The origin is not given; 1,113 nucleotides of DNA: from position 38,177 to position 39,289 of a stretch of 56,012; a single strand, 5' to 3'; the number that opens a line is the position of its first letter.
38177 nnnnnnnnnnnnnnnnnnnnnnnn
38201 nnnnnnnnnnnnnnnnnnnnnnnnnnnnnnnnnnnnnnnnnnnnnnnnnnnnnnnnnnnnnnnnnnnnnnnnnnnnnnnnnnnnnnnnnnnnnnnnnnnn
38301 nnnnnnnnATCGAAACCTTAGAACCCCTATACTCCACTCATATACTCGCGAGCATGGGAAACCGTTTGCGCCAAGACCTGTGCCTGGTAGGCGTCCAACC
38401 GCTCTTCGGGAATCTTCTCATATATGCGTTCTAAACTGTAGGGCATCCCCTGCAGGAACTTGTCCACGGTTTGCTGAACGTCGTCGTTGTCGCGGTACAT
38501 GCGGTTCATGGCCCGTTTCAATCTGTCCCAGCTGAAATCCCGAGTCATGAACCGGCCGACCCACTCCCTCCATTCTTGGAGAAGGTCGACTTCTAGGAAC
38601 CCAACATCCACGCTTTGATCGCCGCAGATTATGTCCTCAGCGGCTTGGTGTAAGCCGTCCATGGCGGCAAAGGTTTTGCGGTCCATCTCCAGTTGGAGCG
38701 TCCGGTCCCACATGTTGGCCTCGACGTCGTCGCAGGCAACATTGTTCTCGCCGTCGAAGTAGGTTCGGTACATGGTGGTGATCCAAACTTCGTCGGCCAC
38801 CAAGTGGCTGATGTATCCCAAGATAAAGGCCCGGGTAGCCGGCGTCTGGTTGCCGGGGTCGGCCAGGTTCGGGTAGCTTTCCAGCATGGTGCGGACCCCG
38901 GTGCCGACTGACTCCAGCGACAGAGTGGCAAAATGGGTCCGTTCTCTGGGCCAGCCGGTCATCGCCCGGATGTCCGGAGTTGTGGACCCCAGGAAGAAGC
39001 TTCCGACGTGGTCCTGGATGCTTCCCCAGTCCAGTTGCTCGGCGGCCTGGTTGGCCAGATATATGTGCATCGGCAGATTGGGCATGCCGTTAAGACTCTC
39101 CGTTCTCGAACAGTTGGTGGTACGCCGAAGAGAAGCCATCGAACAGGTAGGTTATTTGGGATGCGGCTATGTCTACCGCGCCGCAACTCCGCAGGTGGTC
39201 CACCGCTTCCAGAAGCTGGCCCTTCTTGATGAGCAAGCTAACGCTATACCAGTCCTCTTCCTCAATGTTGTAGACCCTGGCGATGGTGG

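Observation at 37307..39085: AT-rich RelA/SpoT-type alarmone synthetase (toxSAS/CapRel-like architecture?) inserted inside the hisZG-DCB operon next to a Zn-PLC-fold gene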

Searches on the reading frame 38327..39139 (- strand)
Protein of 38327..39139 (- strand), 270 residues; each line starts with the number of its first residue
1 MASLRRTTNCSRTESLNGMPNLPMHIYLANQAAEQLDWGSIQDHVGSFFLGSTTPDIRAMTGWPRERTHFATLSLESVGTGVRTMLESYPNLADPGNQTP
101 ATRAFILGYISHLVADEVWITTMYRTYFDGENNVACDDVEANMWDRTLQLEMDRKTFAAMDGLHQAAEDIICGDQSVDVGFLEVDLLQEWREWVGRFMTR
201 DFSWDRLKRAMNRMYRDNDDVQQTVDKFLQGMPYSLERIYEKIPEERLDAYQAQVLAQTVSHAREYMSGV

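Call 3: search_protein_families(library=pfam, proteins=[window:38327-39139:-], max_evalue=0.01)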
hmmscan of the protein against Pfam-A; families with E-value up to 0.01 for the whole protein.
window:38327-39139:- (270 aa): 1 family
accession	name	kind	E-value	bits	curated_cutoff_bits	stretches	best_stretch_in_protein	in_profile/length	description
PF00882.24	Zn_dep_PLPC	-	1.1e-09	38.9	26.8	1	24-119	1-96/167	Zinc dependent phospholipase C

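Call 4: search_protein_families(library=padloc, proteins=[window:38327-39139:-], max_evalue=0.01)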
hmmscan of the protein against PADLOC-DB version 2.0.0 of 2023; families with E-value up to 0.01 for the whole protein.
window:38327-39139:- (270 aa): 0 families

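Call 5: search_protein_families(library=ncbifam, proteins=[window:38327-39139:-], max_evalue=0.01)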
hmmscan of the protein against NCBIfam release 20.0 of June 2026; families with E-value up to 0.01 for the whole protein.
window:38327-39139:- (270 aa): 0 families

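Call 22: find_homologous_proteins(query=window:38327-39085:-, max_evalue=0.001)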
Query window:38327-39085:- (252 aa): 428 proteins with E <= 0.001 among 753 candidates; the best 120 are listed.
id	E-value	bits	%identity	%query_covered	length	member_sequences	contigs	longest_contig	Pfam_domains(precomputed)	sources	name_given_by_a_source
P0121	2.3e-170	582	100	100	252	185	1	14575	PF00882.25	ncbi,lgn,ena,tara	tara:strand:- start:799 stop:1557 length:759 start_codon:yes stop_codon:yes gene_type:complete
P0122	2.0e-164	563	97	100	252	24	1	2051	PF00882.25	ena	-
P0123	1.4e-148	511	87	100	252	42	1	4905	PF00882.25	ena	-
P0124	2.5e-147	507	86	100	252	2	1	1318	PF00882.25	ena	-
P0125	3.7e-147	506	88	99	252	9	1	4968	PF00882.25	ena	-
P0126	3.6e-131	454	77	100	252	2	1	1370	PF00882.25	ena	-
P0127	6.1e-127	440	75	100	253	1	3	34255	PF00882.25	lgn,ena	-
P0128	4.4e-126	437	76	98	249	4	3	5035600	PF00882.25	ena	-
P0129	1.1e-120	420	72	100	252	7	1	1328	PF00882.25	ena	-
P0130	1.2e-119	416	88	82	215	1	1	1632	-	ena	-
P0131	1.9e-117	409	72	100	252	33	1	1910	PF00882.25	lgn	-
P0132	1.3e-114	400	69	100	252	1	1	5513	PF00882.25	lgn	-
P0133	3.3e-113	395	67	100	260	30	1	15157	PF00882.25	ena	-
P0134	5.8e-112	391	65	100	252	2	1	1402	PF00882.25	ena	-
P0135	3.9e-108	379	65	100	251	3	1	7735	PF00882.25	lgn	-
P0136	2.5e-107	376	64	100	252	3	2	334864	PF00882.25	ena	-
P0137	1.4e-106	374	64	100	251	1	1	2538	PF00882.25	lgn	-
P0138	3.1e-106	372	63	100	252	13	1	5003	PF00882.25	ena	-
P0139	1.8e-105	370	63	100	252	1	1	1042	PF00882.25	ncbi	-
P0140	7.2e-105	368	64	100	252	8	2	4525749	PF00882.25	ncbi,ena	-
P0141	1.4e-104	367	64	100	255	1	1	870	PF00882.25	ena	-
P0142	3.5e-104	366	63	100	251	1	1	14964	PF00882.25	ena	-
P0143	9.9e-104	364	65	99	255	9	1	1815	PF00882.25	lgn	-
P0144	1.5e-103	364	62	100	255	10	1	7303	PF00882.25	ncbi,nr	ncbi:MAG: zinc dependent phospholipase C family protein [Chloroflexi bacterium]|nr:zinc dependent ph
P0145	2.9e-103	363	63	99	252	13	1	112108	PF00882.25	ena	-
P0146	4.8e-103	362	63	99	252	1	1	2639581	PF00882.25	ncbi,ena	-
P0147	5.2e-103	362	64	99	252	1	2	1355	PF00882.25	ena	-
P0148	6.3e-103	362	62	99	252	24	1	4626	PF00882.25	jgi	jgi:hypothetical protein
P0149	9.5e-103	361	63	99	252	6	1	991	PF00882.25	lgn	-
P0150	1.1e-102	361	65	97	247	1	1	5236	PF00882.25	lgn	-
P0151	1.4e-102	360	63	99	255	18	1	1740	PF00882.25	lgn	-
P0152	1.7e-102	360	65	99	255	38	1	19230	PF00882.25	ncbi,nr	ncbi:MAG: zinc dependent phospholipase C family protein [Chloroflexi bacterium]|nr:zinc dependent ph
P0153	1.9e-102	360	62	100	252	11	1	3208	PF00882.25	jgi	jgi:hypothetical protein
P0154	2.7e-102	360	61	99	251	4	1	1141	PF00882.25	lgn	-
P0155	3.1e-102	359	62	100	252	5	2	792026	PF00882.25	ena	-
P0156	5.8e-102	358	61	99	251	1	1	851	PF00882.25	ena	-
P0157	2.2e-101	357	61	100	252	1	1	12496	PF00882.25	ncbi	ncbi:MAG: zinc dependent phospholipase C family protein [Dehalococcoidia bacterium]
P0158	2.8e-101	356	62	99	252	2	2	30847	PF00882.25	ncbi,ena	-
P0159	3.8e-101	356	60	100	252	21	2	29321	PF00882.25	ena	-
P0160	4.5e-101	355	61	99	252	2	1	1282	PF00882.25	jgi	jgi:hypothetical protein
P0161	5.3e-101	355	63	99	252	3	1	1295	PF00882.25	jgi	-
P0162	5.7e-101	355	63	99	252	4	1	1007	PF00882.25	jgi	jgi:hypothetical protein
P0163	6.6e-101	355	61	99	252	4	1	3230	PF00882.25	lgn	-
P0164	8.0e-101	355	62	100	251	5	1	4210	PF00882.25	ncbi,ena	-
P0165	1.2e-100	354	61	100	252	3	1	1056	PF00882.25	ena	-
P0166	1.2e-100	354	62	99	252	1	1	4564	PF00882.25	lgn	-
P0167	2.8e-100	353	61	99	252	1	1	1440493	PF00882.25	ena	-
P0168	8.8e-100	351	60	99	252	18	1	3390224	PF00882.25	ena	-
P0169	1.6e-99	350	60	99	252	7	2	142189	PF00882.25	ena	-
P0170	2.1e-99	350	63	97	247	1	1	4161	PF00882.25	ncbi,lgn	-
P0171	2.4e-99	350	61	99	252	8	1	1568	PF00882.25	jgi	jgi:hypothetical protein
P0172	3.8e-99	349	61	100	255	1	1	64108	PF00882.25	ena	-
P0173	4.1e-99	349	60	99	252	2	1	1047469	PF00882.25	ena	-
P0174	4.4e-99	349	60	99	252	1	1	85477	PF00882.25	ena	-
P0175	4.6e-99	349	64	97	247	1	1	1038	PF00882.25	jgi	jgi:hypothetical protein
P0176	4.9e-99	349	62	98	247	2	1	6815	PF00882.25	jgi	jgi:hypothetical protein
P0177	7.0e-99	348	59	100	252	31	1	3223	PF00882.25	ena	-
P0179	8.5e-99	348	60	99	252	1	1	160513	PF00882.25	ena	-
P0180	1.1e-98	348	60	99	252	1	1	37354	PF00882.25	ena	-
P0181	1.6e-98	347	62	100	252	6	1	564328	PF00882.25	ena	-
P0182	1.8e-98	347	62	98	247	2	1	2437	PF00882.25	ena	-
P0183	2.1e-98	347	60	100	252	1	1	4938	PF00882.25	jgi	jgi:hypothetical protein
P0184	2.6e-98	346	59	99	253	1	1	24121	PF00882.25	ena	-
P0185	3.2e-98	346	59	99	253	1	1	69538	PF00882.25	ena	-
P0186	5.6e-98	345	60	99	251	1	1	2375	PF00882.25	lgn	-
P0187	8.3e-98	345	58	99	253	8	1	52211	PF00882.25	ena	-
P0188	1.0e-97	344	58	99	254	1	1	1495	PF00882.25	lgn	-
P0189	1.1e-97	344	60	100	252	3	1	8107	PF00882.25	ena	-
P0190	1.2e-97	344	60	100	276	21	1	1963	PF00882.25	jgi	-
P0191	1.2e-97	344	59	100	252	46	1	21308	PF00882.25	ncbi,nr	ncbi:MAG: zinc dependent phospholipase C family protein [Chloroflexi bacterium]|nr:zinc dependent ph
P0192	1.7e-97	344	59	100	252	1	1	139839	PF00882.25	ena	-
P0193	2.6e-97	343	60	100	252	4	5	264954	PF00882.25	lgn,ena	-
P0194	2.8e-97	343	61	98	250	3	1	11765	PF00882.25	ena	-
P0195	4.2e-97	342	58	99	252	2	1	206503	PF00882.25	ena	-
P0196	4.9e-97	342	60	99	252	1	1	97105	PF00882.25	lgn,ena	-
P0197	5.0e-97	342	59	100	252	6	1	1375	PF00882.25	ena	-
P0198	6.7e-97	342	59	99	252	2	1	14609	PF00882.25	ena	-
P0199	7.4e-97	342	60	98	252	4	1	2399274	PF00882.25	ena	-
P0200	7.9e-97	342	59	100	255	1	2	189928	PF00882.25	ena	-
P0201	1.1e-96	341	59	100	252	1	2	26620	PF00882.25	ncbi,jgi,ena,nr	ncbi:MAG TPA: zinc dependent phospholipase C family protein [Dehalococcoidia bacterium]|nr:zinc depe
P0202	1.3e-96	341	59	99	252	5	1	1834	PF00882.25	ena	-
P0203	1.5e-96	341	59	100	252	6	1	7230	PF00882.25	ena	-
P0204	1.7e-96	341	58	99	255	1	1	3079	PF00882.25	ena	-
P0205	1.8e-96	340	57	99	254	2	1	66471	PF00882.25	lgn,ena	-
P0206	2.1e-96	340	59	100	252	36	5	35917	PF00882.25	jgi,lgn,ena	jgi:hypothetical protein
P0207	2.1e-96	340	58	99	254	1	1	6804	PF00882.25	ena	-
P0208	2.2e-96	340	62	97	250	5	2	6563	PF00882.25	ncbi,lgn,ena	-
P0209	2.8e-96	340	60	99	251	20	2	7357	PF00882.25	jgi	jgi:hypothetical protein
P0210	2.8e-96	340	59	99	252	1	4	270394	PF00882.25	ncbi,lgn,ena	-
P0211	3.5e-96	339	60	97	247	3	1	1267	PF00882.25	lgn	-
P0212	3.9e-96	339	58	99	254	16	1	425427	PF00882.25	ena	-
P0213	3.9e-96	339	60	100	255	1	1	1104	PF00882.25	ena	-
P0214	4.0e-96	339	58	99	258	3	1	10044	PF00882.25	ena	-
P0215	4.2e-96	339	61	99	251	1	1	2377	PF00882.25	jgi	jgi:hypothetical protein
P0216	4.5e-96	339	58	99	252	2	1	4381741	PF00882.25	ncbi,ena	-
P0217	4.6e-96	339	58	99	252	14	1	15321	PF00882.25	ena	-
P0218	6.7e-96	339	57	99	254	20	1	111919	PF00882.25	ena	-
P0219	7.5e-96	338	60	100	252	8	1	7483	PF00882.25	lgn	-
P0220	8.5e-96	338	60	98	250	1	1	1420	PF00882.25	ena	-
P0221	8.8e-96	338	60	97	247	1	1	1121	PF00882.25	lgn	-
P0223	1.5e-95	337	60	99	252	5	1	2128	PF00882.25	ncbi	-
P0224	1.7e-95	337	58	99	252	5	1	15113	PF00882.25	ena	-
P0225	1.8e-95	337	61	99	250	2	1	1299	PF00882.25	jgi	-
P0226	2.5e-95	337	58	99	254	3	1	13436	PF00882.25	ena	-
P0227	2.6e-95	337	58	99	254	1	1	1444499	PF00882.25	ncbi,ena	-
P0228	2.8e-95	337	58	99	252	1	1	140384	PF00882.25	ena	-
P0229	3.6e-95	336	58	99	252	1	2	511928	PF00882.25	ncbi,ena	-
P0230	3.9e-95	336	60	99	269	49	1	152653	PF00882.25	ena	-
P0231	5.2e-95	336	58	99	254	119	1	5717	PF00882.25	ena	-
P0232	5.3e-95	336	57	99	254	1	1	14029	PF00882.25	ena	-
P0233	5.9e-95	335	60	99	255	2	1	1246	PF00882.25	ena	-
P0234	6.6e-95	335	58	100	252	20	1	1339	PF00882.25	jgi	-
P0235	7.3e-95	335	59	97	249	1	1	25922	PF00882.25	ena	-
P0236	7.8e-95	335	57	99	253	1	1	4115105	PF00882.25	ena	-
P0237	1.2e-94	334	57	100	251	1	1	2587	PF00882.25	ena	-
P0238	1.2e-94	334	56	99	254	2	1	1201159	PF00882.25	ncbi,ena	-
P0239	1.2e-94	334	58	99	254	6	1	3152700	PF00882.25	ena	-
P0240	1.4e-94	334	58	99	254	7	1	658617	PF00882.25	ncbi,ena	-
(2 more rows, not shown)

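Call 24: find_encoding_contigs(protein=P0128, flank=6000, max_places=3)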
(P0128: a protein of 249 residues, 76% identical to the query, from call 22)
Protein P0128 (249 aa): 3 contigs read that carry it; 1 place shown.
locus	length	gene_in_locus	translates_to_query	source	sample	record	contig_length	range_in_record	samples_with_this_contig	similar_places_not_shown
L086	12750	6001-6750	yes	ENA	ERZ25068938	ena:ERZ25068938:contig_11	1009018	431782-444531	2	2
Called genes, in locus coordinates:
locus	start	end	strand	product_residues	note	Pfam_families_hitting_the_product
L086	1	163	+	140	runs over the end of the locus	-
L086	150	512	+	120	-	PF02452:PemK_toxin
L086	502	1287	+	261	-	PF03099:BPL_LplA_LipB, PF02237:BPL_C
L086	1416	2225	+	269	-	PF23441:SDR (weak), PF00106:adh_short, PF08659:KR, PF13561:adh_short_C2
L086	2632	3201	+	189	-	PF00106:adh_short, PF13561:adh_short_C2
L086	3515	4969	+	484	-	PF13393:tRNA-synt_His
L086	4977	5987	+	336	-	PF01634:HisG, PF08029:HisG_C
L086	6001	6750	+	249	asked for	PF00882:Zn_dep_PLPC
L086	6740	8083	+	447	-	PF00815:Histidinol_dh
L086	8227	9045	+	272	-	PF05685:Uma2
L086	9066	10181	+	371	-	PF00155:Aminotran_1_2, PF01041:DegT_DnrJ_EryC1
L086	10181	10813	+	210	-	PF00475:IGPD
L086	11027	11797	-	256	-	PF00378:ECH_1, PF16113:ECH_2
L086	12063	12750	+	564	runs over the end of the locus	PF02776:TPP_enzyme_N, PF00205:TPP_enzyme_M, PF02775:TPP_enzyme_C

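Call 25: find_encoding_contigs(protein=P0127, flank=6000, max_places=3)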
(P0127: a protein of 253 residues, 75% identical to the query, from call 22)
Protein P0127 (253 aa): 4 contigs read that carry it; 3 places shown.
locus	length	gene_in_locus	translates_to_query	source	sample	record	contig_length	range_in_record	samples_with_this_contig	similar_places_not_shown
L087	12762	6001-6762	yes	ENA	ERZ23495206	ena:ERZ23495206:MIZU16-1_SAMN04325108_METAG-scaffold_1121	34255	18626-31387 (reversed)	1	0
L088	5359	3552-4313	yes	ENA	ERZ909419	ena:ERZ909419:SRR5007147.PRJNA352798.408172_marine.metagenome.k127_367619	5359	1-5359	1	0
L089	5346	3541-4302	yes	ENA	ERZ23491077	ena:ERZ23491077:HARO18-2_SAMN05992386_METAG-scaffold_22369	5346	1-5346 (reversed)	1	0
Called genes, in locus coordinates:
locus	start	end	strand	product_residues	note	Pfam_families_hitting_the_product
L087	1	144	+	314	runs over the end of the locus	PF20229:ChrB_N, PF09828:ChrB_C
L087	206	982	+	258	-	PF04060:FeS (faint), PF09918:DUF2148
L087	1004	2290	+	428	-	PF05977:MFS_3, PF07690:MFS_1, PF12832:MFS_1_like (faint), PF00083:Sugar_tr (weak), PF07690:MFS_1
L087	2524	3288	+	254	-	PF00106:adh_short, PF13561:adh_short_C2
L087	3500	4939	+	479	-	PF13393:tRNA-synt_His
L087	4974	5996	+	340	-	PF01634:HisG, PF08029:HisG_C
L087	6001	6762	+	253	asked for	PF00882:Zn_dep_PLPC (weak)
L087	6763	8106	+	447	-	PF00815:Histidinol_dh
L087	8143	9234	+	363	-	PF00155:Aminotran_1_2, PF01041:DegT_DnrJ_EryC1, PF01053:Cys_Met_Meta_PP (weak)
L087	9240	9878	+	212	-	PF00475:IGPD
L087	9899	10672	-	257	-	PF00378:ECH_1, PF16113:ECH_2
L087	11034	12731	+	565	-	PF02776:TPP_enzyme_N, PF00205:TPP_enzyme_M, PF02775:TPP_enzyme_C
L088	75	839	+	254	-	PF00106:adh_short, PF13561:adh_short_C2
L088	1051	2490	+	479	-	PF13393:tRNA-synt_His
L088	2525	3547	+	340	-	PF01634:HisG, PF08029:HisG_C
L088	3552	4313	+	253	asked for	PF00882:Zn_dep_PLPC (weak)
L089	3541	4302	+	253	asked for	PF00882:Zn_dep_PLPC (weak)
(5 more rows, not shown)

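Call 26: find_encoding_contigs(protein=P0136, flank=6000, max_places=2)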
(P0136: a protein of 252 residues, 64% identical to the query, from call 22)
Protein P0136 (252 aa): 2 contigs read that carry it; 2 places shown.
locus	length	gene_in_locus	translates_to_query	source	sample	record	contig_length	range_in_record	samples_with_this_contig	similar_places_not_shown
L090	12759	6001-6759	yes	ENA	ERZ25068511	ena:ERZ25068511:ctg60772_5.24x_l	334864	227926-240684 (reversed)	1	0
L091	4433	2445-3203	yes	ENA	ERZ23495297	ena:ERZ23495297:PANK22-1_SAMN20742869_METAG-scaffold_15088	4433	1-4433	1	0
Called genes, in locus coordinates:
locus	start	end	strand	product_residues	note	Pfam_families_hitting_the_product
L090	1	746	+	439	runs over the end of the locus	PF00587:tRNA-synt_2b, PF03129:HGTP_anticodon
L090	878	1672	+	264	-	PF03099:BPL_LplA_LipB, PF02237:BPL_C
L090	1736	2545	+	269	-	PF23441:SDR (weak), PF00106:adh_short, PF08659:KR, PF13561:adh_short_C2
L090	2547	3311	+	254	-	PF00106:adh_short, PF13561:adh_short_C2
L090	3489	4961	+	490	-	PF13393:tRNA-synt_His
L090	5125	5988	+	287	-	PF01634:HisG, PF08029:HisG_C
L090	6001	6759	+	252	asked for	PF00882:Zn_dep_PLPC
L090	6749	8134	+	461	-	PF00815:Histidinol_dh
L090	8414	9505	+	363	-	PF00155:Aminotran_1_2, PF04864:Alliinase_C (weak)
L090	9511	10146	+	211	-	PF00475:IGPD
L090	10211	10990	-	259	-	PF00378:ECH_1, PF16113:ECH_2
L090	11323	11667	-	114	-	-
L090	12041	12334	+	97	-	-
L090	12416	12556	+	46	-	-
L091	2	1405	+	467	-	?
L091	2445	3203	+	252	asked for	PF00882:Zn_dep_PLPC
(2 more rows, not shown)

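Call 51: search_protein_families(library=pfam, proteins=[L086:8227-9045:+], max_evalue=1)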
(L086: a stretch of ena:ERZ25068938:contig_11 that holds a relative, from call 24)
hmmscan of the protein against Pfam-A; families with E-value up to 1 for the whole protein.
L086:8227-9045:+ (272 aa): 2 families
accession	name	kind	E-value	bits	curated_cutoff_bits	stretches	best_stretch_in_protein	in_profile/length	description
PF05685.18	Uma2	-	4.7e-15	55.9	27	1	56-173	53-155/172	Putative restriction endonuclease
PF02185.22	HR1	-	0.085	13.3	33.1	1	216-271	9-62/67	Hr1 repeat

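Call 67: list_cluster_members(proteins=[P0121, P0001])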
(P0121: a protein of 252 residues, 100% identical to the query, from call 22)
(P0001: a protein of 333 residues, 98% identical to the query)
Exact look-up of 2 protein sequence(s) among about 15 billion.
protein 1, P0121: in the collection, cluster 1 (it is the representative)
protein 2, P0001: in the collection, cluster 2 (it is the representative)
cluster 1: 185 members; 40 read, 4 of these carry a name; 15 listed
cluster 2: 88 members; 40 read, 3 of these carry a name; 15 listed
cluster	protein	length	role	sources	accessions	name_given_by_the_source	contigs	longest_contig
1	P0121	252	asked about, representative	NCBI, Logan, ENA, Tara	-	strand:- start:799 stop:1557 length:759 start_codon:yes stop_codon:yes gene_type:complete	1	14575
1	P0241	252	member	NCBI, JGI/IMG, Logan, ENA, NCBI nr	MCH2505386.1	MAG: zinc dependent phospholipase C family protein [Dehalococcoidia bacterium] | zinc dependent phospholipase C family protein [Dehalococcoidia bacterium]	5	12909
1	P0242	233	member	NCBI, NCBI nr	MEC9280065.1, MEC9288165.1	MAG: zinc dependent phospholipase C family protein, partial [Chloroflexota bacterium] | zinc dependent phospholipase C family protein [Chloroflexota bacterium]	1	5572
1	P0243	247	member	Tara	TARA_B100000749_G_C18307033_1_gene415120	strand:- start:6 stop:749 length:744 start_codon:yes stop_codon:yes gene_type:complete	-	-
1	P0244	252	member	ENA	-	-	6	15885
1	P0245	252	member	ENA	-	-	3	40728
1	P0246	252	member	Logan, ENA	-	-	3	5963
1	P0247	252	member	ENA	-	-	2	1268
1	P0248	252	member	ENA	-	-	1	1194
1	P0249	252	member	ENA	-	-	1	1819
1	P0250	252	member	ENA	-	-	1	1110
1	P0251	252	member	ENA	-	-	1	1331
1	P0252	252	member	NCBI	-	-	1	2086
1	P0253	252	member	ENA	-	-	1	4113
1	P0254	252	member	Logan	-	-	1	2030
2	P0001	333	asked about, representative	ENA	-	-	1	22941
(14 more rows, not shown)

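Call 69: find_encoding_contigs(protein=P0121, flank=3000, max_places=10)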
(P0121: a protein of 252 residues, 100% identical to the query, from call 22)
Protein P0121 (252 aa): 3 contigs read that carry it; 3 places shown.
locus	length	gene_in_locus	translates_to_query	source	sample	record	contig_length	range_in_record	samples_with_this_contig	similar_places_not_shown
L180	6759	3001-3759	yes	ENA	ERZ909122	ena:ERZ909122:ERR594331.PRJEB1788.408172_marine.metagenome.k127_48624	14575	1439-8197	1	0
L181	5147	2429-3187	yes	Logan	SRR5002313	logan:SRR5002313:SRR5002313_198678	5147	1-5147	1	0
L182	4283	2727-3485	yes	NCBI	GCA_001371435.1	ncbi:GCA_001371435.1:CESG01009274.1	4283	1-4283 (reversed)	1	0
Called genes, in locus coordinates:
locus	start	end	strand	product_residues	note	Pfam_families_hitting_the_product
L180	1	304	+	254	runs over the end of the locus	PF00106:adh_short, PF13561:adh_short_C2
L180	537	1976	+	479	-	PF13393:tRNA-synt_His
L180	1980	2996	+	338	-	PF01634:HisG, PF08029:HisG_C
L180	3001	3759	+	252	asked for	PF00882:Zn_dep_PLPC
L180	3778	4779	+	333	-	PF04607:RelA_SpoT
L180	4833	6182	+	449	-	PF00815:Histidinol_dh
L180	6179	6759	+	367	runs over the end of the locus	PF00155:Aminotran_1_2, PF01041:DegT_DnrJ_EryC1 (weak), PF01053:Cys_Met_Meta_PP (weak), PF04864:Alliinase_C (weak)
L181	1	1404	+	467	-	?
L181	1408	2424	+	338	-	PF01634:HisG, PF08029:HisG_C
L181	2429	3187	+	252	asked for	PF00882:Zn_dep_PLPC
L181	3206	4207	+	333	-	PF04607:RelA_SpoT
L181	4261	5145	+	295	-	?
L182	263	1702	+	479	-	PF13393:tRNA-synt_His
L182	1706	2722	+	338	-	PF01634:HisG, PF08029:HisG_C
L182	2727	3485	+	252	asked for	PF00882:Zn_dep_PLPC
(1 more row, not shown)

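Call 72: search_protein_families(library=phrogs, proteins=[window:38327-39085:-], max_evalue=0.01)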
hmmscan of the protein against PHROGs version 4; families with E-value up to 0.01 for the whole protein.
window:38327-39085:- (252 aa): 0 families
